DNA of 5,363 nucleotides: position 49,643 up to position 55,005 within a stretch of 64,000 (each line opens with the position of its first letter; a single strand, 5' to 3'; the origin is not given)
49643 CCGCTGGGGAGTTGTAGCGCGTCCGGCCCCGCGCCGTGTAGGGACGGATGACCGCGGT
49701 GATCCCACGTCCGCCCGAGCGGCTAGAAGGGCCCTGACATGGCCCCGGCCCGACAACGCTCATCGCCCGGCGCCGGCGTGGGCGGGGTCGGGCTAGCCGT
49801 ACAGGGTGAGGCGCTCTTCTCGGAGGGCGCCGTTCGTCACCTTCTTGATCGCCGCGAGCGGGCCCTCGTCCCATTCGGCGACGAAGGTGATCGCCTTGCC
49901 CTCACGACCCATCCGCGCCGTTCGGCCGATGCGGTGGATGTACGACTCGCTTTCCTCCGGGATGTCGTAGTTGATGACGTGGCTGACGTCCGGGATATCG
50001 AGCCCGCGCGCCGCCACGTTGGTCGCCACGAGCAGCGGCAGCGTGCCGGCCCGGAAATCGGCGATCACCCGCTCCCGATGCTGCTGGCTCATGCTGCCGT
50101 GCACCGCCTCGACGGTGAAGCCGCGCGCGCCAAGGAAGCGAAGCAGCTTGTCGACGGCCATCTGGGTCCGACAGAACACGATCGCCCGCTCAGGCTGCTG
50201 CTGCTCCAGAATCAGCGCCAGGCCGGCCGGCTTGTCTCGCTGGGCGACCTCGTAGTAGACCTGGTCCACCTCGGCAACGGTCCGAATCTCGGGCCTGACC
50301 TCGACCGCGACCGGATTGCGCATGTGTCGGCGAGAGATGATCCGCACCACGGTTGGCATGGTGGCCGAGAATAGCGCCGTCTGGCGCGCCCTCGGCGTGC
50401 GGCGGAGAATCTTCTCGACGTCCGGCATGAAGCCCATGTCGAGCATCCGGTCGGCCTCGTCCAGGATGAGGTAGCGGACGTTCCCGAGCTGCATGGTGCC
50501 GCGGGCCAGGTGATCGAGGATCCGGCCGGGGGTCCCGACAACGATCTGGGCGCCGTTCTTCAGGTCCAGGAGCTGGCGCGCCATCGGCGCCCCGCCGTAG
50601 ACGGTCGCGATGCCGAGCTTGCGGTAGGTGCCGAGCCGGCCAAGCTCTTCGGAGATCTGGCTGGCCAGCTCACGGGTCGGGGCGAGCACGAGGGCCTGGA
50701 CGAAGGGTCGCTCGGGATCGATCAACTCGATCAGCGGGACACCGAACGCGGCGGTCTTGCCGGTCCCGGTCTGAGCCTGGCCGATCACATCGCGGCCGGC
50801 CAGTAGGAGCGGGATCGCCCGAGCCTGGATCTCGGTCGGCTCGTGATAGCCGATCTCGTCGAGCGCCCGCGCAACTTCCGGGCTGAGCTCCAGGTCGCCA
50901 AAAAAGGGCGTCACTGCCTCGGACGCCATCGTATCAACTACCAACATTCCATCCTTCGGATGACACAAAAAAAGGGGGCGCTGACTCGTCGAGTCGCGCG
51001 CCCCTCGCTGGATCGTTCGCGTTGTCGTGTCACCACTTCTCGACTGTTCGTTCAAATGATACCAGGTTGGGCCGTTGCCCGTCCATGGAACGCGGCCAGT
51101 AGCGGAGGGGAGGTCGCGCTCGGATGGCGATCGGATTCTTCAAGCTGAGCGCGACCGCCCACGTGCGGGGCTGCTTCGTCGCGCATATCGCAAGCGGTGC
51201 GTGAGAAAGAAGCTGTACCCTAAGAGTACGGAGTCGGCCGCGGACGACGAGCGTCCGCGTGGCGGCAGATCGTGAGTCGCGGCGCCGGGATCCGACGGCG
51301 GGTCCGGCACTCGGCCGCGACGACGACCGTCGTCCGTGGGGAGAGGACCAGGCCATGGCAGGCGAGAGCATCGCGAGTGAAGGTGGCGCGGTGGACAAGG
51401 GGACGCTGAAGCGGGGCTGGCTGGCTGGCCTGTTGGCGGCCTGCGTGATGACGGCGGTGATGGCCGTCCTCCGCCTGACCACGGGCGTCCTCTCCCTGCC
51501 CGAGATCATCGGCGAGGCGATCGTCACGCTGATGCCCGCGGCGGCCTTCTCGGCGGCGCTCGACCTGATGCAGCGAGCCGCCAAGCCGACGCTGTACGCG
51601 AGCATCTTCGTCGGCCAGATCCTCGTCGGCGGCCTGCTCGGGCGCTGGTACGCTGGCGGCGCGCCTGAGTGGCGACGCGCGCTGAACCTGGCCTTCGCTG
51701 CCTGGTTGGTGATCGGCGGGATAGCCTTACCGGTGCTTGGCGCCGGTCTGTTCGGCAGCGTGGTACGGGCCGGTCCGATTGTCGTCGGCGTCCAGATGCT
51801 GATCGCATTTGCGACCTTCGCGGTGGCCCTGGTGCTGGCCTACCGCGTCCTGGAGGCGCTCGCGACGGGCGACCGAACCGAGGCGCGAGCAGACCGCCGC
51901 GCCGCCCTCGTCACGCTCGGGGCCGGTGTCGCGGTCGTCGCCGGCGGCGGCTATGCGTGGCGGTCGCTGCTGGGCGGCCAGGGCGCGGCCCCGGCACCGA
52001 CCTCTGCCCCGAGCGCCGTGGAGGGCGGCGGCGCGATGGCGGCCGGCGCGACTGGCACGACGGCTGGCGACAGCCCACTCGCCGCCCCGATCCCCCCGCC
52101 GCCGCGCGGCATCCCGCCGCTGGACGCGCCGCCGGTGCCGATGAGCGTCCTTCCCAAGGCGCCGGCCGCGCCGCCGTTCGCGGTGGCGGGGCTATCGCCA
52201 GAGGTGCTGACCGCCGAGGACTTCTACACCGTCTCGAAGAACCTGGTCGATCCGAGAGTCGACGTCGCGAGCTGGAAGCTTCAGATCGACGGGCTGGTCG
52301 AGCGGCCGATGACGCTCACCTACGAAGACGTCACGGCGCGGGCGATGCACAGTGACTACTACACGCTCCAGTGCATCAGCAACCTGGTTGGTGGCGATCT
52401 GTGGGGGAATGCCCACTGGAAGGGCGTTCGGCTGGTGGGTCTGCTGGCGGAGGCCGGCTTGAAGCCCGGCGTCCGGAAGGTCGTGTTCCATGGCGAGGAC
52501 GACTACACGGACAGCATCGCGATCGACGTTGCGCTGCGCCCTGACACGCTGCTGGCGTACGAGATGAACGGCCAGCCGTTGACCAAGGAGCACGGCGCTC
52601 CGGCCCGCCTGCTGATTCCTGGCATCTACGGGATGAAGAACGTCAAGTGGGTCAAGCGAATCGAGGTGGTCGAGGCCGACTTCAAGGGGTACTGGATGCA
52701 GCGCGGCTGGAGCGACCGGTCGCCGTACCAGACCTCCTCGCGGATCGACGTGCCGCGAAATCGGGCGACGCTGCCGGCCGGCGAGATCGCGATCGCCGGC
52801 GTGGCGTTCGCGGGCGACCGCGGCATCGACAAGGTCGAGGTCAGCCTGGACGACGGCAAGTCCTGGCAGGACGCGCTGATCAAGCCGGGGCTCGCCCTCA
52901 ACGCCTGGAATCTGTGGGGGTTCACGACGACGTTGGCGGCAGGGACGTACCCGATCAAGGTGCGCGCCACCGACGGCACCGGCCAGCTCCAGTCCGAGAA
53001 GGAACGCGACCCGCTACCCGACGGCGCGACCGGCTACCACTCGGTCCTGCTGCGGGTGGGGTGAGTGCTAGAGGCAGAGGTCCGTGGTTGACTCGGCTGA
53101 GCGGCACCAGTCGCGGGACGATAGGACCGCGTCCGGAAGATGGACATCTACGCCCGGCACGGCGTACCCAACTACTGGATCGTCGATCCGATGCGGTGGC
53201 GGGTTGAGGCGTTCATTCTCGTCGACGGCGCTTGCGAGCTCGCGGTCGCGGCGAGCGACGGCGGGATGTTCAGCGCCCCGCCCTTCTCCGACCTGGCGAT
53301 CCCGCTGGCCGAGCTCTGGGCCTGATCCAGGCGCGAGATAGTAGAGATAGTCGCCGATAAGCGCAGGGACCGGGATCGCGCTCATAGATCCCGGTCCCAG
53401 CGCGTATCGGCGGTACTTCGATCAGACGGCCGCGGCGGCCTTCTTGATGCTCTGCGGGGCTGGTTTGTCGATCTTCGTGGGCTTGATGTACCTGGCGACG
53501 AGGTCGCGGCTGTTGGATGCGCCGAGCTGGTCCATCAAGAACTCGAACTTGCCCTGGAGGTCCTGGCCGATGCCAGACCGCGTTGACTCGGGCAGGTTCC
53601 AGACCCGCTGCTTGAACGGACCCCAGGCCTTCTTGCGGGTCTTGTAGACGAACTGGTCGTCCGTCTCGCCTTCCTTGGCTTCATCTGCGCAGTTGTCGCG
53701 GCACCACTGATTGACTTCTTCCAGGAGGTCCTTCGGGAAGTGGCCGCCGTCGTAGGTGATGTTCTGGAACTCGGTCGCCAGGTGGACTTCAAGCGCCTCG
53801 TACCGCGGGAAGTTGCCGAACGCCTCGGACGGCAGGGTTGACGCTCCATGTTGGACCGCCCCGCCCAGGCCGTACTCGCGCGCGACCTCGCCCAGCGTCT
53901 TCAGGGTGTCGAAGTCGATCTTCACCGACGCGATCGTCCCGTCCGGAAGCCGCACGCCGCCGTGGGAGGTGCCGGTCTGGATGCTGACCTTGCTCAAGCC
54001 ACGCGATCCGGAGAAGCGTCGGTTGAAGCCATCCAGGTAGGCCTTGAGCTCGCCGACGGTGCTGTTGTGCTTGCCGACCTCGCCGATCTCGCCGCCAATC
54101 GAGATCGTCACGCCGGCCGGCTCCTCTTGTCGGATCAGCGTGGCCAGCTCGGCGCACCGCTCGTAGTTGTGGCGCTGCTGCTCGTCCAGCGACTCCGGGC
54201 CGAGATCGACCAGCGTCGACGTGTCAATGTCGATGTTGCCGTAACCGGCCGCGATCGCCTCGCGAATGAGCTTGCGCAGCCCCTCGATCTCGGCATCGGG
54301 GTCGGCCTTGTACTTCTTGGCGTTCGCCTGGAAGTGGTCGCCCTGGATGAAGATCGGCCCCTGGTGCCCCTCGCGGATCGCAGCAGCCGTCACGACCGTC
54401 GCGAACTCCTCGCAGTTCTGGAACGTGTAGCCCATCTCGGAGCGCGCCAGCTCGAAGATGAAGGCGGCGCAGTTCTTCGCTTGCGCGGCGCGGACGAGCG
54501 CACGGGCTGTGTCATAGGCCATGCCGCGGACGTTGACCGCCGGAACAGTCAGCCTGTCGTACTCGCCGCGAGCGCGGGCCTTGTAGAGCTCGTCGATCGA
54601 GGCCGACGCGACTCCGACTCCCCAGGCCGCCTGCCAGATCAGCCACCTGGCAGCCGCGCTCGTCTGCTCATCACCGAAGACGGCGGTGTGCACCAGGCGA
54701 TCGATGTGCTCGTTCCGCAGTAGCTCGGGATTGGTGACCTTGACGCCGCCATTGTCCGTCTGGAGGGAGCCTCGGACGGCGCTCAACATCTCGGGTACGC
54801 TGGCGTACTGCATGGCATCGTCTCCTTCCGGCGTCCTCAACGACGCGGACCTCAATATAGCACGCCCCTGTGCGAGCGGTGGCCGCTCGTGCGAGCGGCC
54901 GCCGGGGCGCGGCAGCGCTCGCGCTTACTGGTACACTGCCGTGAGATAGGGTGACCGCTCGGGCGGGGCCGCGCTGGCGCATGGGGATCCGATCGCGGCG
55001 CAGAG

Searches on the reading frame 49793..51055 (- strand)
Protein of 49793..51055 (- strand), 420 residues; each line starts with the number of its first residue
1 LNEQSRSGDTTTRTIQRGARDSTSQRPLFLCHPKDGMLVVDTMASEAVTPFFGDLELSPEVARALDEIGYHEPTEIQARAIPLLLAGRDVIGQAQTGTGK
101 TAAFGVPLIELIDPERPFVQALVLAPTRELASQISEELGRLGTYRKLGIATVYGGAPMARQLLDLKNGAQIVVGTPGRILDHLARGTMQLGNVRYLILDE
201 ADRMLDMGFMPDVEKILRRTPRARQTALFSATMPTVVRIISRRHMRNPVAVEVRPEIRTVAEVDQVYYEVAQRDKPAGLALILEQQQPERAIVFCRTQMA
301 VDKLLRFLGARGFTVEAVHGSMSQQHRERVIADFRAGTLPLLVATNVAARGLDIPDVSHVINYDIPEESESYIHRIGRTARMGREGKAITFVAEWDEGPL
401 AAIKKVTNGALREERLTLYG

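Call 102: search_protein_families(library=ncbifam, proteins=[window:49793-51055:-], max_evalue=0.00001)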
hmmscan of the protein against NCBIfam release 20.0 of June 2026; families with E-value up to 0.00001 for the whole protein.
window:49793-51055:- (420 aa): 36 families (the best 25 are shown)
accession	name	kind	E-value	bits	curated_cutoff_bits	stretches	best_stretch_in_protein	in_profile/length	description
NF053631.1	RNA_helic_CshA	equivalog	1e-143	479.3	646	1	52-413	1-362/434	degradosome RNA helicase CshA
NF008744.0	PRK11776.1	equivalog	1.7e-124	415.9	524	1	52-415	6-369/460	ATP-dependent RNA helicase DbpA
NF008642.0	PRK11634.1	equivalog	5e-109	365.4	989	1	51-405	7-362/628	DEAD/DEAH family ATP-dependent RNA helicase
NF008394.0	PRK11192.1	equivalog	3.3e-102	342.6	507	1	51-412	4-371/441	ATP-dependent RNA helicase SrmB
NF053636.1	DDHlcsCsdAPsy1082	equivalog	5.3e-99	332.1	890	1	52-408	5-363/512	DEAD/DEAH box helicase CsdA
NF053710.1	RNA_heli_RhlE2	exception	7.8e-99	331.8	925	1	52-410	3-371/635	RNA helicase RhlE2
NF003419.0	PRK04837.1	equivalog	3.1e-97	326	588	1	52-405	11-373/424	ATP-dependent RNA helicase RhlB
NF053711.1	RNA_heli_RhlE1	exception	4.2e-97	325.6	750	1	52-412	3-368/434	RNA helicase RhlE1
NF007882.0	PRK10590.1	equivalog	4.6e-93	312.6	743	1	52-405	3-362/456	ATP-dependent RNA helicase RhlE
NF002340.1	PRK01297.1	equivalog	1.6e-89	300.3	564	1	52-405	3-366/372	ATP-dependent RNA helicase RhlB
NF003390.0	PRK04537.1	equivalog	7.9e-81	272.8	732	1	52-394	11-363/572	ATP-dependent RNA helicase RhlB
NF010337.0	PRK13766.1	equivalog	2.6e-23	82.1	610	2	281-394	359-479/781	Hef nuclease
TIGR01389.1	recQ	equivalog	5.8e-23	81.2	640.2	1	68-396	9-332/591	DNA helicase RecQ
TIGR00614.1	recQ_fam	subfamily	3.8e-18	65.5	219.8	1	69-396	8-334/470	RecQ family ATP-dependent DNA helicase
NF008279.0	PRK11057.1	equivalog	5.1e-17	61.5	1015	1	67-395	20-343/608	ATP-dependent DNA helicase RecQ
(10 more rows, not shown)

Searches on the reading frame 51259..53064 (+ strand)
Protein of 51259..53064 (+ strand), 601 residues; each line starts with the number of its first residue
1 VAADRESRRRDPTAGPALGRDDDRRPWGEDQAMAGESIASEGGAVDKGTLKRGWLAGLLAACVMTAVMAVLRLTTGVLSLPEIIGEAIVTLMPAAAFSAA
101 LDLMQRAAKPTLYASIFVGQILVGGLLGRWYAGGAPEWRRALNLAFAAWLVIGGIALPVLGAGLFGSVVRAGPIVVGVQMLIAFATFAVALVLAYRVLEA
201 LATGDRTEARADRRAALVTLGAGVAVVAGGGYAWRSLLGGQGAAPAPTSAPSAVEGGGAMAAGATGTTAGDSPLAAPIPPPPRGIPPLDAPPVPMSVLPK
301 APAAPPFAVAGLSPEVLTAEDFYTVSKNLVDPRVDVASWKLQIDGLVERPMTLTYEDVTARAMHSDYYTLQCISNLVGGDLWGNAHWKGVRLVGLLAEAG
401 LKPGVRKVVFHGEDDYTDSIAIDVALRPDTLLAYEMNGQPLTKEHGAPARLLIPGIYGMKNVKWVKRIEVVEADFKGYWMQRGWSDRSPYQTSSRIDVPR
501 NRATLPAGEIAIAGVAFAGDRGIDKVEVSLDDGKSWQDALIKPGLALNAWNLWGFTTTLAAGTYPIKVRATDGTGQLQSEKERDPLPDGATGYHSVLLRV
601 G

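Call 102: search_protein_families(library=ncbifam, proteins=[window:51259-53064:+], max_evalue=0.00001)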
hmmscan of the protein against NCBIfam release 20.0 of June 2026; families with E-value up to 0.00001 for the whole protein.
window:51259-53064:+ (601 aa): 4 families
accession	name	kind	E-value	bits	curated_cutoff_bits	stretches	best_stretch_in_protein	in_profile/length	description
NF052245.1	SorA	equivalog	4.5e-42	144.2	600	2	313-483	66-258/396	SorA family sulfite dehydrogenase catalytic subunit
TIGR04555.1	sulfite_DH_soxC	equivalog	6.1e-40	137.4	420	1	332-583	102-378/408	sulfite dehydrogenase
NF052247.1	SorT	equivalog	1.3e-35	122.9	570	1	426-583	198-367/387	SorT family sulfite dehydrogenase catalytic subunit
NF003767.0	PRK05363.1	equivalog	2.1e-17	63.4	207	1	334-482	96-257/320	protein-methionine-sulfoxide reductase catalytic subunit MsrP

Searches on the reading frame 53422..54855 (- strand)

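Call 102: search_protein_families(library=ncbifam, proteins=[window:53422-54855:-], max_evalue=0.00001)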
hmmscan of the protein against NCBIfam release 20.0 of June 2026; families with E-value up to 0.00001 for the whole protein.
window:53422-54855:- (477 aa): 1 family
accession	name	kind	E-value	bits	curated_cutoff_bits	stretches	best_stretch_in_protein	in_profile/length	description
TIGR01859.1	fruc_bis_ald_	equivalog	8.8e-06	25.6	343.05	0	100-348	14-218/282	class II fructose-1,6-bisphosphate aldolase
